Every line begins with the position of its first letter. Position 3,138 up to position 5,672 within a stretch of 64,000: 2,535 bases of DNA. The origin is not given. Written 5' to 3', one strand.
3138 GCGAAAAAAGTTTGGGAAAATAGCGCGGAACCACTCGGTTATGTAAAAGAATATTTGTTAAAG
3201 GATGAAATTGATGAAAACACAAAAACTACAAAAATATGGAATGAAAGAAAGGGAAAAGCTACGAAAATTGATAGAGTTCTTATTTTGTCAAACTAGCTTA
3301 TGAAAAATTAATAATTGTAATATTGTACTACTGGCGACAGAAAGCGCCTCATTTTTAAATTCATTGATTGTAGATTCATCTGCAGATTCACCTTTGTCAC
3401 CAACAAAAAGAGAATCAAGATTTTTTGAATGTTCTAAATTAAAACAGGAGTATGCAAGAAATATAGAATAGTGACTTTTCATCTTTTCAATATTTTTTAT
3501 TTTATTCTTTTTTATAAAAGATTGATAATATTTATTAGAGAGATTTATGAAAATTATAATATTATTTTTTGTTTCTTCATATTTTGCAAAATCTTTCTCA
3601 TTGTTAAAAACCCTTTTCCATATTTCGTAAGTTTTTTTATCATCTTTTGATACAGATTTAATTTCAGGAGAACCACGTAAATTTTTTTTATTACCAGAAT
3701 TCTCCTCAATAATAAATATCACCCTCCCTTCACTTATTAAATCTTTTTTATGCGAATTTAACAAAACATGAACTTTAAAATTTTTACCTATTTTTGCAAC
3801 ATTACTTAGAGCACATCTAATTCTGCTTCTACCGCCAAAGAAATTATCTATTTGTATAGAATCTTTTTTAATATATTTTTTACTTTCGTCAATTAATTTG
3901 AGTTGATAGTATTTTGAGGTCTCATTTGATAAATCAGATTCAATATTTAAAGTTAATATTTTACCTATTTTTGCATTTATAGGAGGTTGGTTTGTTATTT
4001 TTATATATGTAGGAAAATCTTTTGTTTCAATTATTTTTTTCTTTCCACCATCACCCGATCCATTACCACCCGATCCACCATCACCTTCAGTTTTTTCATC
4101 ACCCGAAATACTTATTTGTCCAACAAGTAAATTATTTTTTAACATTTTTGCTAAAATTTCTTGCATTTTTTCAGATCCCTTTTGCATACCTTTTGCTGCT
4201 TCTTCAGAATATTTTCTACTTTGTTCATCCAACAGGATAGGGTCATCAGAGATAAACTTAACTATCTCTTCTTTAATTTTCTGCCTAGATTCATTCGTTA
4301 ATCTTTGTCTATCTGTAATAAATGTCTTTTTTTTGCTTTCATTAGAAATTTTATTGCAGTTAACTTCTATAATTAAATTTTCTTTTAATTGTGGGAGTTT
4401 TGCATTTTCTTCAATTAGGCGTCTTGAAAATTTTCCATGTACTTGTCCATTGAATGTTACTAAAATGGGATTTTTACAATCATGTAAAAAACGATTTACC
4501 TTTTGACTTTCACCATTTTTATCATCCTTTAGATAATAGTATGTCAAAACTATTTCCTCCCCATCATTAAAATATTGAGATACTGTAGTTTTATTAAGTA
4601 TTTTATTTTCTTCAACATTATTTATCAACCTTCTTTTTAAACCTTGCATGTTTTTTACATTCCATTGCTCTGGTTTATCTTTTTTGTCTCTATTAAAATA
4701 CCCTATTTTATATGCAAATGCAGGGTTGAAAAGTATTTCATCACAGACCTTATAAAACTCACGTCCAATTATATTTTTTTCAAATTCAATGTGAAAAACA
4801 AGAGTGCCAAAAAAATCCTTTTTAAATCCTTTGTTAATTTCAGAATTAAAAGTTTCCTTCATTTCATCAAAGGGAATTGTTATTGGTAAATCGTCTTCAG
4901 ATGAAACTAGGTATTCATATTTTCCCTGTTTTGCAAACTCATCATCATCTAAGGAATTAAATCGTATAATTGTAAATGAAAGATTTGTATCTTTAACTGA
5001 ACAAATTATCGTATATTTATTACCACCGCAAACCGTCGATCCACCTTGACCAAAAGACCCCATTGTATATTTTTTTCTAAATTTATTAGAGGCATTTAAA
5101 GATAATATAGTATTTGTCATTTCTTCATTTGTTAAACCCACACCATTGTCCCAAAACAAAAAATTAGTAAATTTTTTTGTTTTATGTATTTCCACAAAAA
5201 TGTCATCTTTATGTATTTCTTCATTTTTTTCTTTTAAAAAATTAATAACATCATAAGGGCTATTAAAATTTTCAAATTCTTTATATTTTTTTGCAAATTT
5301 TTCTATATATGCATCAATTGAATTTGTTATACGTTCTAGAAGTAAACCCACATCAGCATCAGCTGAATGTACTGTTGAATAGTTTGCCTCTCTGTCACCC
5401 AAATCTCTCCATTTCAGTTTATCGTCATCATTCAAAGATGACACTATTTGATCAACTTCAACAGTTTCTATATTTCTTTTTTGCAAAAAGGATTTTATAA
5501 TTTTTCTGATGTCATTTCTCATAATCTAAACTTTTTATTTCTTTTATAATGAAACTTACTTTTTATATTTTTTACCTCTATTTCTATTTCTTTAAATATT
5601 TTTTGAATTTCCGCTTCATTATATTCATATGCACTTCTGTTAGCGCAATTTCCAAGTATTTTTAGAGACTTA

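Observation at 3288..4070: Uncharacterised C-terminal domain after a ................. linker in the GHKL ATPase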

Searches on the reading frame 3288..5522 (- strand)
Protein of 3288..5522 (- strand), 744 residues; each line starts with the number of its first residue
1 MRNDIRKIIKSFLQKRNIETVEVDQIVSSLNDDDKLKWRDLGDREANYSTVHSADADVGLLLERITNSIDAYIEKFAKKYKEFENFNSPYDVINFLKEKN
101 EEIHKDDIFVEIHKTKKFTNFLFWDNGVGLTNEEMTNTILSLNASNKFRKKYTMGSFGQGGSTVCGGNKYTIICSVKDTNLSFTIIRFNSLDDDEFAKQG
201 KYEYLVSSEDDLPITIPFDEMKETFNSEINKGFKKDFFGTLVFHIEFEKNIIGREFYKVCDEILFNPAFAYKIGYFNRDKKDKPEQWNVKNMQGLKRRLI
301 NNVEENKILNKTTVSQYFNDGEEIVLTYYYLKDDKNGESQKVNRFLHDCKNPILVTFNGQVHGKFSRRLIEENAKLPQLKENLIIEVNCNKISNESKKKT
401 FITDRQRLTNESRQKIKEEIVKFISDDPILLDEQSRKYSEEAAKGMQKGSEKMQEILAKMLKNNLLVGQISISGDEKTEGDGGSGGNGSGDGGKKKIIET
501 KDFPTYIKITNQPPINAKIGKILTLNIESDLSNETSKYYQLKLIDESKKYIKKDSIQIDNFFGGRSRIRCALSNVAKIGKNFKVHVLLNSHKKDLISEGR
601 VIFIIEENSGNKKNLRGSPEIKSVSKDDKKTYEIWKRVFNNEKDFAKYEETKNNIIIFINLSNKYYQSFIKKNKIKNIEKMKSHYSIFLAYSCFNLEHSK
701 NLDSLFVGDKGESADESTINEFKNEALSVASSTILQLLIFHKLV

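Call 3: search_protein_families(library=pfam, proteins=[window:3288-5522:-], max_evalue=1)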
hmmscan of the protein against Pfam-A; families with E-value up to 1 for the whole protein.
window:3288-5522:- (744 aa): 3 families
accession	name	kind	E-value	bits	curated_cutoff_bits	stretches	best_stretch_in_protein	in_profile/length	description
PF13589.12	HATPase_c_3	-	6e-07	30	25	1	61-195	7-112/137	Histidine kinase-, DNA gyrase B-, and HSP90-like ATPase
PF24409.1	wHTH-PRTase_assc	-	0.11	13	27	1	388-418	27-57/83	wHTH-PRTase associated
PF23432.1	DUF7118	-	0.12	11.9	27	1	39-100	133-195/357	Domain of unknown function (DUF7118)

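Call 4: search_protein_families(library=padloc, proteins=[window:3288-5522:-], max_evalue=1)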
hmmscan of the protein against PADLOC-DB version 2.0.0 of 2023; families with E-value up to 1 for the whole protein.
window:3288-5522:- (744 aa): 0 families

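Call 6: search_protein_families(library=ncbifam, proteins=[window:3288-5522:-], max_evalue=1)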
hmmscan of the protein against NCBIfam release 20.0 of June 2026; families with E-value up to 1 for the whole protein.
window:3288-5522:- (744 aa): 2 families
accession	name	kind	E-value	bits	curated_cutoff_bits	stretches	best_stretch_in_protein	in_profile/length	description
NF011439.0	PRK14868.1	equivalog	0.022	12.9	1310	1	99-175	62-136/795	DNA topoisomerase VI subunit B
NF047352.1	P_loop_sacsin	domain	0.086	13.3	50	1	108-165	19-71/80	sacsin N-terminal ATP-binding-like domain-containing protein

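Call 7: search_solved_structures(query=window:3288-5522:-, max_evalue=1)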
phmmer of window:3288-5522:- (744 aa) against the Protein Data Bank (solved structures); distinct sequences matched with E-value up to 1: 1.
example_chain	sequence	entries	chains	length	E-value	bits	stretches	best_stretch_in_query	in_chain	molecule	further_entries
4h0g_A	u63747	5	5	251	0.047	15.3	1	475-522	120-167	2D10 scFv | scFv 2D10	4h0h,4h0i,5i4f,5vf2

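Call 9: find_homologous_proteins(query=window:3288-5522:-, max_evalue=0.001)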
Query window:3288-5522:- (744 aa): 12 proteins with E <= 0.001 among 8000 candidates.
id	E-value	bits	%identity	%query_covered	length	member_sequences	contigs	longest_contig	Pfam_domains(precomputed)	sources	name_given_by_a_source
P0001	0.0e+0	1640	100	100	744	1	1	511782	PF13589.13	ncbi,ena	-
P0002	2.2e-244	831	53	100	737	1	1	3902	-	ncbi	-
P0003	6.0e-214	731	49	98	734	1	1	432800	PF13589.13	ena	-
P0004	2.7e-81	292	32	93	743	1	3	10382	PF13589.13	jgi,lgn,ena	-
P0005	1.9e-77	279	33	99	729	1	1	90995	PF13589.13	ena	-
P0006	1.3e-61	227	35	55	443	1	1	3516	PF13589.13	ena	-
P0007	1.4e-58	217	35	58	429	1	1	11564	-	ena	-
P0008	2.3e-42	163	26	96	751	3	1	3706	-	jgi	-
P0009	2.7e-37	147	25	96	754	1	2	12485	-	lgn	-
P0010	4.3e-20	90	26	52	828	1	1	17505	-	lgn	-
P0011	2.5e-7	48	25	58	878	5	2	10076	-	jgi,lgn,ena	-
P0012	3.9e-6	44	23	62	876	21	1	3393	-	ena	-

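Call 14: find_encoding_contigs(protein=P0003, flank=8000, max_places=3)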
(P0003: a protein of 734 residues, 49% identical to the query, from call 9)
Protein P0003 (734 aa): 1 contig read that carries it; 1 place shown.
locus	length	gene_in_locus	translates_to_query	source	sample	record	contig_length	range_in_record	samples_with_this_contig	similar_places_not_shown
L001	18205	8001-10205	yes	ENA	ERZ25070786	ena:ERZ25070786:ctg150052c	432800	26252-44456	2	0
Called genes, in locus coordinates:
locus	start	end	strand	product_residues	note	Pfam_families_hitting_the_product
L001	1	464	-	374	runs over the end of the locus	-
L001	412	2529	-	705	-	PF01138:RNase_PH, PF00013:KH_1, PF00575:S1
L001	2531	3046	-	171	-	PF01936:NYN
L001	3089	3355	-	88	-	PF00312:Ribosomal_S15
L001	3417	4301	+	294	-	PF02899:Phage_int_SAM_1, PF13102:Phage_int_SAM_5 (faint), PF13495:Phage_int_SAM_4, PF00589:Phage_integrase, PF22823:MrpR_C_cat (weak)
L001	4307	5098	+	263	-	PF03372:Exo_endo_phos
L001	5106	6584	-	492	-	PF01743:PolyA_pol, PF12627:PolyA_pol_RNAbd, PF01966:HD, PF13735:tRNA_NucTran2_2 (faint)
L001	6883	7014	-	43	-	-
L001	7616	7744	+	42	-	-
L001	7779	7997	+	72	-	-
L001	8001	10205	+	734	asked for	PF13589:HATPase_c_3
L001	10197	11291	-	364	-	PF01555:N6_N4_Mtase, PF01170:UPF0020 (faint), PF01555:N6_N4_Mtase (weak)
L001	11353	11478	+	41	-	-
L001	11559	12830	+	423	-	PF08529:NusA_N, PF00575:S1 (weak), PF13184:KH_NusA_1st, PF26594:KH_NusA_2nd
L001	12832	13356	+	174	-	PF00719:Pyrophosphatase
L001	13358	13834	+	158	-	-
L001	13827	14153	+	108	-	-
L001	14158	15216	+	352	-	PF05697:Trigger_N, PF05698:Trigger_C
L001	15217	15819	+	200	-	PF00574:CLP_protease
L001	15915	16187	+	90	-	PF00216:Bac_DNA_binding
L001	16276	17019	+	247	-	PF00121:TIM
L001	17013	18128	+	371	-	PF00162:PGK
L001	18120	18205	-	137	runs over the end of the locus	PF11969:DcpS_C, PF01230:HIT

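Call 15: find_encoding_contigs(protein=P0005, flank=8000, max_places=3)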
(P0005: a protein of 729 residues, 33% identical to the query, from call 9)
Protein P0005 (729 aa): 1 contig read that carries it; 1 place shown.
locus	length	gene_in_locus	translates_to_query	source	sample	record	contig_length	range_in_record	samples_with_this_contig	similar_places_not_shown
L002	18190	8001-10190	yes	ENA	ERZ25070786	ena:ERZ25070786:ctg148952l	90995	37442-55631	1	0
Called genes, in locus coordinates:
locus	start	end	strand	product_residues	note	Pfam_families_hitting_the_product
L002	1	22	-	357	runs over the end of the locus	-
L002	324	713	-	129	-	PF03652:RuvX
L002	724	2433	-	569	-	PF06418:CTP_synth_N, PF00117:GATase, PF07722:Peptidase_C26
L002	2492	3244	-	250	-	-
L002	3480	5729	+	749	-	PF17191:RecG_wedge, PF04851:ResIII, PF00270:DEAD, PF00271:Helicase_C, PF19833:RecG_dom3_C (faint)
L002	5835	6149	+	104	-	-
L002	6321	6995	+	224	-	PF22769:DCD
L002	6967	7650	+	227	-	PF03167:UDG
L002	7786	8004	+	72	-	-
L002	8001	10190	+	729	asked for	PF13589:HATPase_c_3 (faint)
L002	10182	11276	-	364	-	PF01555:N6_N4_Mtase, PF01170:UPF0020 (faint), PF01555:N6_N4_Mtase (weak)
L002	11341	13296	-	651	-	PF00004:AAA, PF17862:AAA_lid_3, PF01434:Peptidase_M41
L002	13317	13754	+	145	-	PF01668:SmpB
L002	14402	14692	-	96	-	-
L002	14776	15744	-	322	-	PF13412:HTH_24, PF00156:Pribosyltran (weak)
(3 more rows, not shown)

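Call 16: find_encoding_contigs(protein=P0004, flank=8000, max_places=3)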
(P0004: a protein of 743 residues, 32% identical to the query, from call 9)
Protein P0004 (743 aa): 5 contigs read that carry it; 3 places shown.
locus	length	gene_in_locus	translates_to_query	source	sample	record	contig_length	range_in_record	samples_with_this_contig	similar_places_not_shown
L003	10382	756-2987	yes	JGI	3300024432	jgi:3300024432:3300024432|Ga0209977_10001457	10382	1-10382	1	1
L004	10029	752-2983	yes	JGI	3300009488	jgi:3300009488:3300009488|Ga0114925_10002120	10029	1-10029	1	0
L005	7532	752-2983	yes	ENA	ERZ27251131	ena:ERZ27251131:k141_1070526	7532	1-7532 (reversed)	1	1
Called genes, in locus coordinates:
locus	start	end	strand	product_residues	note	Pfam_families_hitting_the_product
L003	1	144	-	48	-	?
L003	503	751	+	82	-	-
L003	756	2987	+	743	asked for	PF13589:HATPase_c_3 (weak)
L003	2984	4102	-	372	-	PF01555:N6_N4_Mtase, PF01170:UPF0020 (faint), PF01555:N6_N4_Mtase (weak)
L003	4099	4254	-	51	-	-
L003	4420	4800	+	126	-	PF03852:Vsr, PF04480:DUF559 (faint)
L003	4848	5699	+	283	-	PF09521:RE_NgoPII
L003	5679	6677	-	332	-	PF00145:DNA_methylase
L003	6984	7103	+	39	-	-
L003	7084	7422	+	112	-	-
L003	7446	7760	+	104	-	-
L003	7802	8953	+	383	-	PF03235:GmrSD_N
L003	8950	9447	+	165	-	PF18735:HEPN_RiboL-PSP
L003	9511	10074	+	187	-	-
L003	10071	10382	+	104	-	?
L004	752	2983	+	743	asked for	PF13589:HATPase_c_3 (weak)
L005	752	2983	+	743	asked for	PF13589:HATPase_c_3 (weak)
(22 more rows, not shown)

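Call 17: find_encoding_contigs(protein=P0009, flank=8000, max_places=3)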
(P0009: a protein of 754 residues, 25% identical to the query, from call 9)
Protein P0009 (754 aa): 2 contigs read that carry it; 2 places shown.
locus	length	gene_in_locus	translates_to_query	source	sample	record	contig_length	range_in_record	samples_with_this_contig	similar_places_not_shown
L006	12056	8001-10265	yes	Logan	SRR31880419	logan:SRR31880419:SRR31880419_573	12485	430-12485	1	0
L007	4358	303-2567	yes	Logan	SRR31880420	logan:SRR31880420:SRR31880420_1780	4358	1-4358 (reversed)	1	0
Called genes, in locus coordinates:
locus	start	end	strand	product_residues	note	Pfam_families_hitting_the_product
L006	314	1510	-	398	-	PF02073:Peptidase_M29, PF26233:NicX (faint)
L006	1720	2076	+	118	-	PF07883:Cupin_2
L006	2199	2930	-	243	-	-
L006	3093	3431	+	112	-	PF12643:MazG-like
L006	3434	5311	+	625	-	PF13604:AAA_30 (weak), PF09848:SLFN-g3_helicase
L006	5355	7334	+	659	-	PF09848:SLFN-g3_helicase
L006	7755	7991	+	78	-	-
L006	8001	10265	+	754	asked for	-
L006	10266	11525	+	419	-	PF01555:N6_N4_Mtase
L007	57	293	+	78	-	-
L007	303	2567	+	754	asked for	-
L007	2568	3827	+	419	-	PF01555:N6_N4_Mtase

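Call 19: find_encoding_contigs(protein=P0011, flank=8000, max_places=3)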
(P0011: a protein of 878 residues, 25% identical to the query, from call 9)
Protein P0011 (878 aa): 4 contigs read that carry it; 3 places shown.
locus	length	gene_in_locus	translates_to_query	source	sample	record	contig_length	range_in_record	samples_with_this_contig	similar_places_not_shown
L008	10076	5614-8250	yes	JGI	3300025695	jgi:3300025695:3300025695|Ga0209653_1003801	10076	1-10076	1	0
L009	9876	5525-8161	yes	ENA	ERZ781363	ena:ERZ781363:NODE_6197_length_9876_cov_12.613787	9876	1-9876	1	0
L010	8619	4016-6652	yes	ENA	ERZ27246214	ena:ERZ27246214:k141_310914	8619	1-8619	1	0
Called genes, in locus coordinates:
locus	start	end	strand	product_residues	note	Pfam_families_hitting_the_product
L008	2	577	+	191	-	?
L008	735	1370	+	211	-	PF11008:DUF2846 (weak), PF09851:SHOCT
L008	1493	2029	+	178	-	-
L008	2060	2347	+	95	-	-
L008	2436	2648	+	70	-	-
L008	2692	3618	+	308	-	-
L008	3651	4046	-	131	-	-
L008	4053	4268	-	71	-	-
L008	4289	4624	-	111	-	-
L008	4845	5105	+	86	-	-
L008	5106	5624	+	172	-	-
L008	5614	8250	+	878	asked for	-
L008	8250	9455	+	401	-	PF01555:N6_N4_Mtase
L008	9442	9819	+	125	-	-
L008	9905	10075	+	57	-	?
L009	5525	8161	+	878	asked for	-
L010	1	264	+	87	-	?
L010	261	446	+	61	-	-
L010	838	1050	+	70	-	-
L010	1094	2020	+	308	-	-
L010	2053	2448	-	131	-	-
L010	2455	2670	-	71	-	-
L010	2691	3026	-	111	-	-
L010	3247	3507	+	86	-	-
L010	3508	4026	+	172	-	-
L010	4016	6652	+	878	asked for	-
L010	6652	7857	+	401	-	PF01555:N6_N4_Mtase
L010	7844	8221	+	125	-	-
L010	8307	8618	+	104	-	?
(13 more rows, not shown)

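Call 20: find_encoding_contigs(protein=P0010, flank=8000, max_places=3)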
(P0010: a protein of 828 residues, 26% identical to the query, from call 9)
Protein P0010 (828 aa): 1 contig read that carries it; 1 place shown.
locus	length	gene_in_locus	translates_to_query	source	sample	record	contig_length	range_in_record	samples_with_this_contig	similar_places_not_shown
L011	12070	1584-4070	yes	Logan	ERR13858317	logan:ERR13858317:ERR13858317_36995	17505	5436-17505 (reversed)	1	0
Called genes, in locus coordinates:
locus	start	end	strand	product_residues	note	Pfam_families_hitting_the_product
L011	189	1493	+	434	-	PF13102:Phage_int_SAM_5, PF00589:Phage_integrase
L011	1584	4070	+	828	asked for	-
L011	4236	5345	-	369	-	-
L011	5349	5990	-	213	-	-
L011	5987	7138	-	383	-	-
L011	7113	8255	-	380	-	PF01507:PAPS_reduct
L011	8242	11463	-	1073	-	-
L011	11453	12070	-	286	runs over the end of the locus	PF13182:DUF4007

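Call 26: find_homologous_proteins(query=A3, max_evalue=1e-10)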
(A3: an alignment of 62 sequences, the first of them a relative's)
Query A3 (62 sequences) (744 aa, profile of the alignment): 9 proteins with E <= 1e-10 among 8000 candidates.
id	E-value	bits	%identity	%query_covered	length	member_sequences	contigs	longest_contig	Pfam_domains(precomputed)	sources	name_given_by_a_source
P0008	3.7e-242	824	26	96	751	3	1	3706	-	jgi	-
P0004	3.9e-213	728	32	93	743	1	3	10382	PF13589.13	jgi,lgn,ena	-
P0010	2.3e-195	669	26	52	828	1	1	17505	-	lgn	-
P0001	2.2e-171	590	100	100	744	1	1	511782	PF13589.13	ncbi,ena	-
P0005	6.5e-169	582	33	99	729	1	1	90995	PF13589.13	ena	-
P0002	8.0e-169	582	53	100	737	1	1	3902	-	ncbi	-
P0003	2.0e-165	570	49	98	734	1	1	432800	PF13589.13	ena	-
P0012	3.4e-165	570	23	62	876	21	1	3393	-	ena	-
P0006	7.6e-107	377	35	55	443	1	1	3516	PF13589.13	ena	-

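Call 29: search_protein_families(library=pfam, alignment_id=A3, max_evalue=0.01)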
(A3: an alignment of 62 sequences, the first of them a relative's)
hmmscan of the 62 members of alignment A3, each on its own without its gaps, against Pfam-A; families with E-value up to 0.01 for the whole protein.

A. member 1, P0001 (744 aa): 1 family
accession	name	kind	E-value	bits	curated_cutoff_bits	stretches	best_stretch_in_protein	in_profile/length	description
PF13589.12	HATPase_c_3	-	6e-07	30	25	1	61-195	7-112/137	Histidine kinase-, DNA gyrase B-, and HSP90-like ATPase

B. families by the number of members that match (of 62 scanned): 5 families
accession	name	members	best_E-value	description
PF13589.12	HATPase_c_3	28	1e-08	Histidine kinase-, DNA gyrase B-, and HSP90-like ATPase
PF17117.11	DUF5104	1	0.0018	Domain of unknown function (DUF5104)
PF22099.1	MRS2-like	1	0.0034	Magnesium transporter MRS2-like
PF03357.26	Snf7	1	0.0054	Snf7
PF02518.31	HATPase_c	1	0.0083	Histidine kinase-, DNA gyrase B-, and HSP90-like ATPase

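Call 30: search_solved_structures(query=A3, max_evalue=1, show_alignments=2)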
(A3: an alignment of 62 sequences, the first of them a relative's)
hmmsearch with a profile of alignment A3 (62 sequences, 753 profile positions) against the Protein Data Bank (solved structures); distinct sequences matched with E-value up to 1: 7.
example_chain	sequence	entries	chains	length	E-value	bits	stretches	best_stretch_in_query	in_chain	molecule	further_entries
2zbk_B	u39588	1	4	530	0.0013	20.3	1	112-179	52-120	Type 2 DNA topoisomerase 6 subunit B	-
1z59_A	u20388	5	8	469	0.0015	20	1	112-179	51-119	Type II DNA topoisomerase VI subunit B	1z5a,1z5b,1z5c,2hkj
1mu5_A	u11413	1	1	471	0.0015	20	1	112-179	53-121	Type II DNA topoisomerase VI Subunit B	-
1mx0_A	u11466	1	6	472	0.0015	20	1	112-179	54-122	Type II DNA topoisomerase VI subunit B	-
2xcm_A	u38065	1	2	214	0.078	14.4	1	104-227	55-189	CYTOSOLIC HEAT SHOCK PROTEIN 90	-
2jki_A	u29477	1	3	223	0.092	14.2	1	104-226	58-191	CYTOSOLIC HEAT SHOCK PROTEIN 90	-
5x9y_C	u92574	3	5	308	0.8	11.1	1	103-151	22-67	DNA mismatch repair protein MutL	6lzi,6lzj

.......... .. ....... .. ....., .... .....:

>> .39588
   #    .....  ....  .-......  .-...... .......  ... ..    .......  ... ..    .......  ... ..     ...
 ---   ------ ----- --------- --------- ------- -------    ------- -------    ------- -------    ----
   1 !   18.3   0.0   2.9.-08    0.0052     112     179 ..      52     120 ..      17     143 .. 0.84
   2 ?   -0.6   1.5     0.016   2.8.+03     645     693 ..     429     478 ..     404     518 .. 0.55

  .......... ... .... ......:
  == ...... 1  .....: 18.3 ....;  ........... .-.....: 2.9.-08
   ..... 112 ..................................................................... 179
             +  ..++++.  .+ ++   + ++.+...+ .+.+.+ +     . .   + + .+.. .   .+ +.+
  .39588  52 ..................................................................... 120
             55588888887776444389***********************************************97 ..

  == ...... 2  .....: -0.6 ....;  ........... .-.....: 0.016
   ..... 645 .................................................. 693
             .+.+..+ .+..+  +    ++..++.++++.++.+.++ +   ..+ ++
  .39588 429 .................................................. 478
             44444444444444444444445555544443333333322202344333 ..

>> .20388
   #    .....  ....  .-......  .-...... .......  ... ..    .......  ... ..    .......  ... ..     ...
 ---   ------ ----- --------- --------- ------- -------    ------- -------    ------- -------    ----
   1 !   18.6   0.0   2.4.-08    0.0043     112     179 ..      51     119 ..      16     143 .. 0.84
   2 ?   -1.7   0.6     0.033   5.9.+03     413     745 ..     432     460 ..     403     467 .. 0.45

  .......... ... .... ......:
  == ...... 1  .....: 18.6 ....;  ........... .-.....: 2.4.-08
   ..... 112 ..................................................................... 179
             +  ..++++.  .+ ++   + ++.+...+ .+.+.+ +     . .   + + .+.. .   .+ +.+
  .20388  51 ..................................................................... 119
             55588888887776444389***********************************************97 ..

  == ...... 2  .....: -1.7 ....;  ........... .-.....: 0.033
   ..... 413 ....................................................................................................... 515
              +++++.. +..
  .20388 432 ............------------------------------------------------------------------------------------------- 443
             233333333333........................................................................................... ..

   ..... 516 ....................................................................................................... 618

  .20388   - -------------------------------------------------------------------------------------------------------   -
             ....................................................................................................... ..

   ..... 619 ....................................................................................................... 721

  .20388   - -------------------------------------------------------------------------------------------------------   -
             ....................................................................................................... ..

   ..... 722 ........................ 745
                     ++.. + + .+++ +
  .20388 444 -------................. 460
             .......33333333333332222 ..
